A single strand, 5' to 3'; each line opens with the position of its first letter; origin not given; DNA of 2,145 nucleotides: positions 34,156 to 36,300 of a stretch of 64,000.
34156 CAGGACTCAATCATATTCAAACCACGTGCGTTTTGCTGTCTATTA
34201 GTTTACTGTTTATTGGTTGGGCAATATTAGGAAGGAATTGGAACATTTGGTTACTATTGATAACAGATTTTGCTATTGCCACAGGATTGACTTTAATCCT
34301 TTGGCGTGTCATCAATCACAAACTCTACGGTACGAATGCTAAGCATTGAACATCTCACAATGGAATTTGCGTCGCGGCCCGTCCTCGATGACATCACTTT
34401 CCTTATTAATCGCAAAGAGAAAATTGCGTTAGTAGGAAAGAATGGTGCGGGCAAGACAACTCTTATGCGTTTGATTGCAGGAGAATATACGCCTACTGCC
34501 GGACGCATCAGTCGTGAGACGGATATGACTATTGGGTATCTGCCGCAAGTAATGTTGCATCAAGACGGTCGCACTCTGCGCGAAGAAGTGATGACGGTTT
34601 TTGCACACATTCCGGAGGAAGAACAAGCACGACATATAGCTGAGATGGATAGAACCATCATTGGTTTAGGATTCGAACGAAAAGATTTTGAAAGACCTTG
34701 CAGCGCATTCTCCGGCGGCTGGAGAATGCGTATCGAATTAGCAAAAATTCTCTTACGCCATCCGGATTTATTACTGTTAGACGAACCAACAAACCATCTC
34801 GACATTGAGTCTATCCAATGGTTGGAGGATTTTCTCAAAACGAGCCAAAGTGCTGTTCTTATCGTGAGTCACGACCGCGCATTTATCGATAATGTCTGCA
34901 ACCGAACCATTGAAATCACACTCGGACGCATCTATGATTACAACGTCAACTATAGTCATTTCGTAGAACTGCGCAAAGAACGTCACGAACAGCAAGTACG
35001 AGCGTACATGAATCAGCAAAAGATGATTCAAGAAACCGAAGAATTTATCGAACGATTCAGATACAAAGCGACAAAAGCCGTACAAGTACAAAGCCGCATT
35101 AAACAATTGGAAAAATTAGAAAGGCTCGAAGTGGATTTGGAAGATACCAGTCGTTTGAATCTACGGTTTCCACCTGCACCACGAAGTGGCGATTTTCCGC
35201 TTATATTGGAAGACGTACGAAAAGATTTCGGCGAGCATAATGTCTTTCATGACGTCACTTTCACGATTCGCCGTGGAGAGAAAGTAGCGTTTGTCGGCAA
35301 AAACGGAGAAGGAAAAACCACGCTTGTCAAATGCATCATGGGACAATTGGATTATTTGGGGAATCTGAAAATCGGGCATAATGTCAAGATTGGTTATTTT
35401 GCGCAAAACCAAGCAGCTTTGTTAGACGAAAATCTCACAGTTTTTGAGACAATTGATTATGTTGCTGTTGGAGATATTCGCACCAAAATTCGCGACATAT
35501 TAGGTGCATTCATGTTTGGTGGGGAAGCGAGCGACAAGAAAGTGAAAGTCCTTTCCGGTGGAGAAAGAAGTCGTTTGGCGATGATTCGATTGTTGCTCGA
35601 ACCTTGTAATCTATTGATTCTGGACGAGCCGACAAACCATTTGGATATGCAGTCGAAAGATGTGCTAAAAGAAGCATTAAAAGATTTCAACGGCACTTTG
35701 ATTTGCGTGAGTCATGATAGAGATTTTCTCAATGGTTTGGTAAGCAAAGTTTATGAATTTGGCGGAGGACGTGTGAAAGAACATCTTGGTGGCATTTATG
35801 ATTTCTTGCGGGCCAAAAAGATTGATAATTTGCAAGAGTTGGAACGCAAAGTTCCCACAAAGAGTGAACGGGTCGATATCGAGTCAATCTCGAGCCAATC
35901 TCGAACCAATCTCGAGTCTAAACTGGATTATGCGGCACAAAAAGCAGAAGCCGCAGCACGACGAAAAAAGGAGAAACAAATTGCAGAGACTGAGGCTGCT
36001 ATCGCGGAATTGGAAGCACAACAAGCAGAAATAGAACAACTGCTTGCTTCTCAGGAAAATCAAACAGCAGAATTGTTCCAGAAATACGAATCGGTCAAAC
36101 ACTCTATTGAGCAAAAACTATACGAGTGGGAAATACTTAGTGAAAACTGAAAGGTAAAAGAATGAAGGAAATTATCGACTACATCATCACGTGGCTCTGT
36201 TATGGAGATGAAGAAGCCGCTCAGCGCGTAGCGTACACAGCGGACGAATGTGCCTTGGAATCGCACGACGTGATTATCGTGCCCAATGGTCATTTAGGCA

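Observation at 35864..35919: Family of short elements built from 11-bp-phased TCGA units, stop-free in all six frames and inserted in frame into conserved genes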

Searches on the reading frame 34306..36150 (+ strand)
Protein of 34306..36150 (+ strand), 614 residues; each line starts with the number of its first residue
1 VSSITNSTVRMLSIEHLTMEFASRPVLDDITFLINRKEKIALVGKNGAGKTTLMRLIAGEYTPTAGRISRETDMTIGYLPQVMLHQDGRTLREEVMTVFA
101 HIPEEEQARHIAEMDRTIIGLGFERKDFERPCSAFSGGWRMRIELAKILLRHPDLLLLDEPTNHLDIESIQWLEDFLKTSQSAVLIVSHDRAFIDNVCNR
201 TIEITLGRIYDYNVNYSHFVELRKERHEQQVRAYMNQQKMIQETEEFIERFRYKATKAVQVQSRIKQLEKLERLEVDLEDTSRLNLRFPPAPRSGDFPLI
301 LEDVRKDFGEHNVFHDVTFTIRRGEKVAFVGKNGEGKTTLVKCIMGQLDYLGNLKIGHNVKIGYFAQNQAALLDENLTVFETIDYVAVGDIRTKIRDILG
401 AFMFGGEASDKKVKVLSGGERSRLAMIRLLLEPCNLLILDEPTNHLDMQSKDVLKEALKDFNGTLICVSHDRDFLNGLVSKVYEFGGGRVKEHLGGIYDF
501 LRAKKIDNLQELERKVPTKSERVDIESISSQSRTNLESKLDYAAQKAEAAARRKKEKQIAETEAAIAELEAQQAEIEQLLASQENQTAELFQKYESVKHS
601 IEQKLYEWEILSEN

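Call 16: search_protein_families(library=pfam, proteins=[window:34306-36150:+])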
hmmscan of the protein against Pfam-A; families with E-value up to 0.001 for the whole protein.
window:34306-36150:+ (614 aa): 18 families
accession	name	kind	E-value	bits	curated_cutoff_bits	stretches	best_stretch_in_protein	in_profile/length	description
PF00005.33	ABC_tran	-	7.6e-52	176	25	2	27-163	1-137/137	ABC transporter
PF12848.13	ABC_tran_Xtn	-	2.6e-27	95.1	25.9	1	202-283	1-82/85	ABC transporter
PF13304.12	AAA_21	-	7.3e-12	46.4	27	0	41-57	3-19/304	AAA domain, putative AbiEii toxin, Type IV TA system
PF02463.25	SMC_N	-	1.7e-10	41.1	40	0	414-477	135-204/220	RecF/RecN/SMC N terminal domain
PF13555.12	AAA_29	-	1.7e-07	31.3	27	0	313-342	11-40/61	P-loop containing region of AAA domain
PF13476.12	AAA_23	-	7.8e-07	30.4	27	0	315-344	11-39/201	AAA domain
PF02367.23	TsaE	-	4.6e-06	27.1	26.6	0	33-60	17-44/128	Threonylcarbamoyl adenosine biosynthesis protein TsaE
PF13401.12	AAA_22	-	1.5e-05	25.8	27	0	40-178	8-109/130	AAA domain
PF16326.10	ABC_tran_CTD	-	2.7e-05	24.7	32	1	553-613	4-69/69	ABC transporter C-terminal domain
PF05729.18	NACHT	-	2.8e-05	24.4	26.7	0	40-59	3-22/167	NACHT domain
PF01926.29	MMR_HSR1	-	6e-05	23.6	21.9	0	39-72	1-33/113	50S ribosome-binding GTPase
PF00004.35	AAA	-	8.3e-05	23.5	21.2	0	41-65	2-26/131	ATPase family associated with various cellular activities (AAA)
PF10662.15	PduV-EutP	-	0.00051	20.3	21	0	38-60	2-24/143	Ethanolamine utilisation - propanediol utilisation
PF12775.13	AAA_7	-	0.00054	20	25.8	0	320-350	29-59/181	P-loop containing dynein motor region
PF08477.19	Roc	-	0.0006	20.5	27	0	39-60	1-23/119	Ras of Complex, Roc, domain of DAPkinase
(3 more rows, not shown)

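Call 23: find_homologous_proteins(query=window:34336-36147:+, max_evalue=1e-50)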
Query window:34336-36147:+ (604 aa): 8000 proteins with E <= 1e-50 among 8000 candidates; the best 120 are listed.
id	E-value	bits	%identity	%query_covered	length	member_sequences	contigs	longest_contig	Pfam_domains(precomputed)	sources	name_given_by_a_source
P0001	0.0e+0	1335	100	100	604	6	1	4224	PF00005.34,PF13476.13,PF02367.24,PF13555.13,PF00004.36,PF13401.13,PF02463.26,PF13304.13,PF12848.14,PF16326.11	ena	-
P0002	0.0e+0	1330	99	100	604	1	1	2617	PF00005.34,PF13476.13,PF02367.24,PF13555.13,PF00004.36,PF13401.13,PF02463.26,PF13304.13,PF12848.14,PF16326.11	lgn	-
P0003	0.0e+0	1231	92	100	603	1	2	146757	PF00005.34,PF13476.13,PF05729.19,PF02367.24,PF13555.13,PF13401.13,PF02463.26,PF13304.13,PF12848.14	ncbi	-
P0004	0.0e+0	1231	92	100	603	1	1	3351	PF00005.34,PF13476.13,PF05729.19,PF02367.24,PF13555.13,PF13401.13,PF02463.26,PF13304.13,PF12848.14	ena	-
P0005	0.0e+0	1231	92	100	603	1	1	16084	PF00005.34,PF13476.13,PF05729.19,PF02367.24,PF13555.13,PF13401.13,PF02463.26,PF13304.13,PF12848.14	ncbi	-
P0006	0.0e+0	1228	92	100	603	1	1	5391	PF00005.34,PF13476.13,PF05729.19,PF02367.24,PF13555.13,PF13401.13,PF02463.26,PF13304.13,PF12848.14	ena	-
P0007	0.0e+0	1218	92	99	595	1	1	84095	PF00005.34,PF13476.13,PF05729.19,PF02367.24,PF13555.13,PF13401.13,PF02463.26,PF13304.13,PF12848.14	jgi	jgi:ATP-binding cassette subfamily F protein 3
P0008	0.0e+0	1205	89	100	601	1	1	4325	PF01926.30,PF00005.34,PF13476.13,PF05729.19,PF13555.13,PF13401.13,PF03193.23,PF02463.26,PF13304.13,PF12848.14,PF16326.11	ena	-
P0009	0.0e+0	1204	89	100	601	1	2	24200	PF01926.30,PF00005.34,PF13476.13,PF05729.19,PF13555.13,PF13401.13,PF03193.23,PF02463.26,PF13304.13,PF12848.14,PF16326.11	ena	-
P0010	0.0e+0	1203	89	100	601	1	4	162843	PF01926.30,PF00005.34,PF13476.13,PF05729.19,PF13555.13,PF13401.13,PF03193.23,PF02463.26,PF13304.13,PF12848.14,PF16326.11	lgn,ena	-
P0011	0.0e+0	1190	88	100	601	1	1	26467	PF01926.30,PF00005.34,PF13476.13,PF13555.13,PF13401.13,PF03193.23,PF02463.26,PF13304.13,PF12848.14,PF16326.11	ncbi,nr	ncbi:MAG: ABC-F family ATP-binding cassette domain-containing protein [Paludibacteraceae bacterium]|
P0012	0.0e+0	1184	89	100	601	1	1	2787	PF13555.13,PF00004.36,PF13401.13,PF03193.23,PF13304.13,PF16326.11,PF00005.34,PF13476.13,PF05729.19,PF02367.24,PF02463.26,PF12848.14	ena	-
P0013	0.0e+0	1175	88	100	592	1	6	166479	PF00005.34,PF13476.13,PF02367.24,PF13555.13,PF00004.36,PF13401.13,PF02463.26,PF13304.13,PF12848.14,PF16326.11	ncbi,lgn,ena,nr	ncbi:MAG: ABC-F family ATP-binding cassette domain-containing protein [Paludibacteraceae bacterium]|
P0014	0.0e+0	1174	88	100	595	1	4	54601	PF00005.34,PF13476.13,PF02367.24,PF13555.13,PF02463.26,PF13304.13,PF12848.14,PF16326.11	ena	-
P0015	0.0e+0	1174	88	100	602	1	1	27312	PF00005.34,PF13476.13,PF05729.19,PF02367.24,PF13555.13,PF00004.36,PF13401.13,PF02463.26,PF13304.13,PF12848.14,PF16326.11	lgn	-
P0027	0.0e+0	1172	87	100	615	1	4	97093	PF00005.34,PF13476.13,PF05729.19,PF02367.24,PF13555.13,PF00004.36,PF13401.13,PF03193.23,PF02463.26,PF13304.13,PF12848.14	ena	-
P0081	0.0e+0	1162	86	100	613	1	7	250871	PF00005.34,PF13476.13,PF13555.13,PF03193.23,PF02463.26,PF13304.13,PF12848.14,PF16326.11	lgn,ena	-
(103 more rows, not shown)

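Call 26: find_encoding_contigs(protein=P0003, flank=10000, max_places=2)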
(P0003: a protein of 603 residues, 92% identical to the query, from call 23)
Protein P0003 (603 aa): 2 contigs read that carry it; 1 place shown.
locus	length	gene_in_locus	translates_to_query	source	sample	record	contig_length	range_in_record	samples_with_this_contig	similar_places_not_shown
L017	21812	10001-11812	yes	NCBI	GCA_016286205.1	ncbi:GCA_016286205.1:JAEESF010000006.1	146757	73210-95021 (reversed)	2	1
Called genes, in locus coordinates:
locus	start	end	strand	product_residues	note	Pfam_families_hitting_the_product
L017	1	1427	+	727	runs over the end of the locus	PF00270:DEAD, PF00271:Helicase_C, PF16124:RecQ_Zn_bind, PF09382:RQC, PF00570:HRDC, PF21220:RecQ-1-like_HTH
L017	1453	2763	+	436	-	PF00919:UPF0004, PF04055:Radical_SAM, PF18693:TRAM_2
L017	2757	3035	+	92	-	PF00216:Bac_DNA_binding, PF18291:HU-HIG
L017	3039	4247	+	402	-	-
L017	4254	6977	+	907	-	PF00005:ABC_tran (faint), PF02463:SMC_N (faint), PF13191:AAA_16 (faint), PF13304:AAA_21 (faint), PF13555:AAA_29 (faint), PF20703:nSTAND1 (faint), PF17760:UvrA_inter, PF17755:UvrA_DNA-bind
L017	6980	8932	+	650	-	PF13727:CoA_binding_3, PF00106:adh_short (weak), PF01073:3Beta_HSD, PF01370:Epimerase, PF02719:Polysacc_synt_2, PF04321:RmlD_sub_bind, PF07993:NAD_binding_4 (weak), PF16363:GDP_Man_Dehyd, +1 more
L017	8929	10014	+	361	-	PF00953:Glycos_transf_4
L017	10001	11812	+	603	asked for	PF00005:ABC_tran, PF02367:TsaE (faint), PF02463:SMC_N (faint), PF13476:AAA_23 (faint), PF13555:AAA_29 (faint), PF05729:NACHT (faint), PF12848:ABC_tran_Xtn, PF00005:ABC_tran, +2 more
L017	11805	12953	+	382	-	PF23019:DUF7033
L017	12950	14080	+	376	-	PF13439:Glyco_transf_4, PF13579:Glyco_trans_4_4 (weak)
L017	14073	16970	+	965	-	PF00535:Glycos_transf_2, PF10111:Glyco_tranf_2_2, PF13641:Glyco_tranf_2_3 (weak), PF22842:Pel9A-like_beta_helix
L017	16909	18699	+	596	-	-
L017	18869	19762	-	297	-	PF00149:Metallophos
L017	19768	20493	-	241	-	-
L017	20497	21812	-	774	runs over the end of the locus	PF00488:MutS_V, PF01713:Smr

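Call 30: find_encoding_contigs(protein=P0081, flank=10000, max_places=1)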
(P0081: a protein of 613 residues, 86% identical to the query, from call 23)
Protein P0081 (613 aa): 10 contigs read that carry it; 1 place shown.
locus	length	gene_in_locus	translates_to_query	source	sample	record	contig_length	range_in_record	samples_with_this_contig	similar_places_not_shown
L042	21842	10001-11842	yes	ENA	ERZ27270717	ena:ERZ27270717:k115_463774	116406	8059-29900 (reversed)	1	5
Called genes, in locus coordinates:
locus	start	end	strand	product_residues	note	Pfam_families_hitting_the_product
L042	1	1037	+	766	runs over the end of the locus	PF00270:DEAD, PF00271:Helicase_C, PF16124:RecQ_Zn_bind, PF09382:RQC, PF00570:HRDC, PF21220:RecQ-1-like_HTH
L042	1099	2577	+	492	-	PF00919:UPF0004, PF04055:Radical_SAM, PF18693:TRAM_2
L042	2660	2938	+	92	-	PF00216:Bac_DNA_binding, PF18291:HU-HIG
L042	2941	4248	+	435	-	-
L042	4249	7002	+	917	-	PF00005:ABC_tran (faint), PF02463:SMC_N (faint), PF13191:AAA_16 (faint), PF13304:AAA_21 (faint), PF13555:AAA_29 (faint), PF20703:nSTAND1 (faint), PF17760:UvrA_inter, PF17755:UvrA_DNA-bind, +1 more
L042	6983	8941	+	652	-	PF00106:adh_short (weak), PF01073:3Beta_HSD, PF01370:Epimerase, PF02719:Polysacc_synt_2, PF04321:RmlD_sub_bind, PF07993:NAD_binding_4 (weak), PF13460:NAD_binding_10 (weak), PF16363:GDP_Man_Dehyd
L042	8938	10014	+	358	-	PF00953:Glycos_transf_4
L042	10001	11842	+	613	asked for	PF00005:ABC_tran, PF02463:SMC_N (faint), PF03193:RsgA_GTPase (faint), PF13476:AAA_23 (faint), PF13555:AAA_29 (faint), PF12848:ABC_tran_Xtn, PF00005:ABC_tran, PF16326:ABC_tran_CTD (weak), +1 more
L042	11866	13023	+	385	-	PF23019:DUF7033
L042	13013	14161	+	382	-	PF13439:Glyco_transf_4, PF13579:Glyco_trans_4_4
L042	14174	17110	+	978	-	PF00535:Glycos_transf_2, PF10111:Glyco_tranf_2_2, PF22842:Pel9A-like_beta_helix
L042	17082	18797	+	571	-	-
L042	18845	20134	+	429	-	PF00464:SHMT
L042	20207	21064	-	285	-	PF00165:HTH_AraC (faint), PF12833:HTH_18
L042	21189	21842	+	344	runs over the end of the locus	PF16125:DUF4837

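Call 31: find_encoding_contigs(protein=P0027, flank=10000, max_places=1)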
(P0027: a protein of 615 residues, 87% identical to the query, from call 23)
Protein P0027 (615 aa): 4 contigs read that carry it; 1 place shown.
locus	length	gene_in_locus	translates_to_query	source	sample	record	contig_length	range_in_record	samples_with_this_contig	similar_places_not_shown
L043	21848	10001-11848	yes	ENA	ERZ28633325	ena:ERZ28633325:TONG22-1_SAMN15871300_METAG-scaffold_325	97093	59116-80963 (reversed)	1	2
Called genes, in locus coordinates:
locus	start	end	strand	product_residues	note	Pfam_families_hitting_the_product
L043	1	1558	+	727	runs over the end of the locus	PF00270:DEAD, PF00271:Helicase_C, PF16124:RecQ_Zn_bind, PF09382:RQC, PF00570:HRDC, PF21220:RecQ-1-like_HTH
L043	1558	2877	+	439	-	PF00919:UPF0004, PF04055:Radical_SAM, PF18693:TRAM_2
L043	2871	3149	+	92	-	PF00216:Bac_DNA_binding, PF18291:HU-HIG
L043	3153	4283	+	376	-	PF00216:Bac_DNA_binding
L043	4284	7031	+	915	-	PF00005:ABC_tran (faint), PF02463:SMC_N (faint), PF03193:RsgA_GTPase (faint), PF13191:AAA_16 (faint), PF13304:AAA_21 (faint), PF13555:AAA_29 (faint), PF17760:UvrA_inter, PF17755:UvrA_DNA-bind, +1 more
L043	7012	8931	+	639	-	PF13460:NAD_binding_10 (faint), PF01073:3Beta_HSD, PF01370:Epimerase, PF02719:Polysacc_synt_2, PF04321:RmlD_sub_bind, PF07993:NAD_binding_4 (weak), PF16363:GDP_Man_Dehyd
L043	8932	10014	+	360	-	PF00953:Glycos_transf_4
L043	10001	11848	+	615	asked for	PF00005:ABC_tran, PF02367:TsaE (faint), PF02463:SMC_N (faint), PF03193:RsgA_GTPase (faint), PF13476:AAA_23 (faint), PF13555:AAA_29 (faint), PF12848:ABC_tran_Xtn, PF00005:ABC_tran, +4 more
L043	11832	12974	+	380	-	PF23019:DUF7033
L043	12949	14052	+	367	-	PF13439:Glyco_transf_4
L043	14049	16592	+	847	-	PF00535:Glycos_transf_2, PF10111:Glyco_tranf_2_2, PF13641:Glyco_tranf_2_3, PF13855:LRR_8 (faint), PF13306:LRR_5, PF23952:LRR_EndoS (faint), PF13306:LRR_5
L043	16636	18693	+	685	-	PF00561:Abhydrolase_1 (faint), PF26550:Tricorn_2nd (weak), PF26549:Tricorn_N (weak), PF02129:Peptidase_S15 (faint), PF00326:Peptidase_S9, PF01738:DLH (weak)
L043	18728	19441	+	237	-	PF01643:Acyl-ACP_TE, PF20791:Acyl-ACP_TE_C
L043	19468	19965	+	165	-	PF12637:TSCPD (weak)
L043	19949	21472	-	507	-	PF10150:RNase_E_G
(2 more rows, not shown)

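Call 32: find_encoding_contigs(protein=P0010, flank=10000, max_places=1)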
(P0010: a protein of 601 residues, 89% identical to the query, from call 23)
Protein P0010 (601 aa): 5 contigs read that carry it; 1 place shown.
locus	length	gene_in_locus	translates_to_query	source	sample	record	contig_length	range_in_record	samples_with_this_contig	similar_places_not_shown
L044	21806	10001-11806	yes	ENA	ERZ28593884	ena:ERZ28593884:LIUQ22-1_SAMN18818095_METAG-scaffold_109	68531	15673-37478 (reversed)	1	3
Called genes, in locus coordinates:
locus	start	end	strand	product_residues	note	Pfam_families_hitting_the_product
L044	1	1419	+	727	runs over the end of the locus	PF00270:DEAD, PF04851:ResIII (faint), PF00271:Helicase_C, PF16124:RecQ_Zn_bind, PF09382:RQC, PF00570:HRDC, PF21220:RecQ-1-like_HTH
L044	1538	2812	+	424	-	PF00919:UPF0004, PF04055:Radical_SAM, PF18693:TRAM_2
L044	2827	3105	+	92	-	PF00216:Bac_DNA_binding, PF18291:HU-HIG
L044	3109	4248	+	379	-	PF00216:Bac_DNA_binding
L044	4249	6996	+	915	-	PF00005:ABC_tran (faint), PF02463:SMC_N (faint), PF13191:AAA_16 (faint), PF13304:AAA_21 (faint), PF13555:AAA_29 (faint), PF20703:nSTAND1 (faint), PF17760:UvrA_inter, PF17755:UvrA_DNA-bind, +1 more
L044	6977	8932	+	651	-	PF13727:CoA_binding_3 (faint), PF01073:3Beta_HSD, PF01370:Epimerase, PF02719:Polysacc_synt_2, PF04321:RmlD_sub_bind, PF07993:NAD_binding_4 (weak), PF13460:NAD_binding_10 (weak), PF16363:GDP_Man_Dehyd, +1 more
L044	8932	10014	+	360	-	PF00953:Glycos_transf_4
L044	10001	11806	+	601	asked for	PF00005:ABC_tran, PF02463:SMC_N (faint), PF03193:RsgA_GTPase (faint), PF13476:AAA_23 (faint), PF13555:AAA_29 (faint), PF12848:ABC_tran_Xtn, PF00005:ABC_tran, PF16326:ABC_tran_CTD (weak), +4 more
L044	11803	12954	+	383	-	PF23019:DUF7033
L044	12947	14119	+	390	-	PF13439:Glyco_transf_4, PF13579:Glyco_trans_4_4 (weak)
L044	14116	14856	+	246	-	PF00535:Glycos_transf_2, PF10111:Glyco_tranf_2_2, PF13641:Glyco_tranf_2_3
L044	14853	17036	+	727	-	PF22842:Pel9A-like_beta_helix, PF13229:Beta_helix (weak)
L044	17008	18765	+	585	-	-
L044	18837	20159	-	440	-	PF00291:PALP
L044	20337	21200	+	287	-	-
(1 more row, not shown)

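Call 33: find_encoding_contigs(protein=P0013, flank=10000, max_places=1)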
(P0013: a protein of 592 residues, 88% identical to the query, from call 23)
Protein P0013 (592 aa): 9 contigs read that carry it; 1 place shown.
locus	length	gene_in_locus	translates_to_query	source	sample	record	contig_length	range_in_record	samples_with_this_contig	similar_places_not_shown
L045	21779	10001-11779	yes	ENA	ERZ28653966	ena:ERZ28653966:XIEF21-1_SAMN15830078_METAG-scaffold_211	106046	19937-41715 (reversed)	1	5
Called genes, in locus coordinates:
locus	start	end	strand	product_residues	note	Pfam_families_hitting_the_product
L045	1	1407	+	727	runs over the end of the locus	PF00270:DEAD, PF00271:Helicase_C, PF16124:RecQ_Zn_bind, PF09382:RQC, PF00570:HRDC, PF21220:RecQ-1-like_HTH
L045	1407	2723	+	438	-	PF00919:UPF0004, PF04055:Radical_SAM, PF18693:TRAM_2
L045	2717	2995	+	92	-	PF00216:Bac_DNA_binding, PF18291:HU-HIG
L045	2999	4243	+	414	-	-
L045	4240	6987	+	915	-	PF00005:ABC_tran (faint), PF02463:SMC_N (faint), PF13191:AAA_16 (faint), PF13304:AAA_21 (faint), PF13555:AAA_29 (faint), PF20703:nSTAND1 (faint), PF17760:UvrA_inter, PF17755:UvrA_DNA-bind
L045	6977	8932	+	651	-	PF01073:3Beta_HSD, PF01370:Epimerase, PF02719:Polysacc_synt_2, PF04321:RmlD_sub_bind, PF07993:NAD_binding_4 (weak), PF16363:GDP_Man_Dehyd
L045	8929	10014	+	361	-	PF00953:Glycos_transf_4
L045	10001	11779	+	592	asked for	PF00005:ABC_tran, PF02367:TsaE (faint), PF02463:SMC_N (faint), PF13476:AAA_23 (faint), PF13555:AAA_29 (faint), PF12848:ABC_tran_Xtn, PF00005:ABC_tran, PF16326:ABC_tran_CTD (weak), +3 more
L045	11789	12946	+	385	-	PF23019:DUF7033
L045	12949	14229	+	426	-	PF00849:PseudoU_synth_2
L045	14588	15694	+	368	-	-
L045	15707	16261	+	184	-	-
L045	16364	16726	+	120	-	-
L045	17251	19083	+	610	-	PF17092:PCB_OB (faint), PF21710:Spt6_S1 (faint), PF00575:S1, PF23459:S1_RRP5 (faint), PF13509:S1_2 (faint), PF00575:S1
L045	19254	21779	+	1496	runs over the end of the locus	PF13306:LRR_5, PF12799:LRR_4 (faint), PF13855:LRR_8 (faint), PF13306:LRR_5, PF03382:DUF285, PF09479:Flg_new (weak)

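Call 52: find_encoding_contigs(protein=P0242, flank=10000, max_places=3)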
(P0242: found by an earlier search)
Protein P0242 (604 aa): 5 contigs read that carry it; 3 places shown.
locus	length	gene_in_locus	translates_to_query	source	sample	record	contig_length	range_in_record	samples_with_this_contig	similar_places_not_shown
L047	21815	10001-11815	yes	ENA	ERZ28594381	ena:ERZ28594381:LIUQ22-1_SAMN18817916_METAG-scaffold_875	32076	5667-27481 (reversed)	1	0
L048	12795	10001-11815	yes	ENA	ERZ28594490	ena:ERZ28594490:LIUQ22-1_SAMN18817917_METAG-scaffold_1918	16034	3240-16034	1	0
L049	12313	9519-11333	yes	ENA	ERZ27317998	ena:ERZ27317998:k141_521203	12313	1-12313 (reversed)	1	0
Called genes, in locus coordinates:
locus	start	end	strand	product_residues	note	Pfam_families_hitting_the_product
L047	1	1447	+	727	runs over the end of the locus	PF00270:DEAD, PF04851:ResIII (faint), PF00271:Helicase_C, PF16124:RecQ_Zn_bind, PF09382:RQC, PF00570:HRDC, PF21220:RecQ-1-like_HTH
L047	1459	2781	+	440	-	PF00919:UPF0004, PF04055:Radical_SAM, PF18693:TRAM_2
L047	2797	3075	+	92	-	PF00216:Bac_DNA_binding, PF18291:HU-HIG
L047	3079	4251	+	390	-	PF00216:Bac_DNA_binding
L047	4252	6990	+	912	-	PF02463:SMC_N (faint), PF03193:RsgA_GTPase (faint), PF13175:AAA_15 (faint), PF13191:AAA_16 (faint), PF13304:AAA_21 (faint), PF17760:UvrA_inter, PF17755:UvrA_DNA-bind, PF00005:ABC_tran, +3 more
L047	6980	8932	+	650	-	PF13460:NAD_binding_10 (faint), PF00106:adh_short (weak), PF01073:3Beta_HSD, PF01370:Epimerase, PF02719:Polysacc_synt_2, PF04321:RmlD_sub_bind, PF07993:NAD_binding_4 (weak), PF16363:GDP_Man_Dehyd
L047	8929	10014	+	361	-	PF00953:Glycos_transf_4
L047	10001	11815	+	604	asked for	PF00005:ABC_tran, PF02367:TsaE (faint), PF02463:SMC_N (faint), PF13476:AAA_23 (faint), PF13555:AAA_29 (faint), PF12848:ABC_tran_Xtn, PF00005:ABC_tran, PF16326:ABC_tran_CTD (weak), +3 more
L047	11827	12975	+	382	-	PF23019:DUF7033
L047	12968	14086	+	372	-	PF13439:Glyco_transf_4, PF13579:Glyco_trans_4_4 (weak)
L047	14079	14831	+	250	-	PF00535:Glycos_transf_2, PF10111:Glyco_tranf_2_2, PF13641:Glyco_tranf_2_3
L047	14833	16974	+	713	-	PF22842:Pel9A-like_beta_helix, PF13229:Beta_helix, PF22842:Pel9A-like_beta_helix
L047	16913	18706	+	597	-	-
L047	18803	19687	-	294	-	PF00149:Metallophos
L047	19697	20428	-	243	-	PF13505:OMP_b-brl (faint)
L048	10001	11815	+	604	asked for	PF00005:ABC_tran, PF02367:TsaE (faint), PF02463:SMC_N (faint), PF13476:AAA_23 (faint), PF13555:AAA_29 (faint), PF12848:ABC_tran_Xtn, PF00005:ABC_tran, PF16326:ABC_tran_CTD (weak), +3 more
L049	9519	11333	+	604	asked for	PF00005:ABC_tran, PF02367:TsaE (faint), PF02463:SMC_N (faint), PF13476:AAA_23 (faint), PF13555:AAA_29 (faint), PF12848:ABC_tran_Xtn, PF00005:ABC_tran, PF16326:ABC_tran_CTD (weak), +3 more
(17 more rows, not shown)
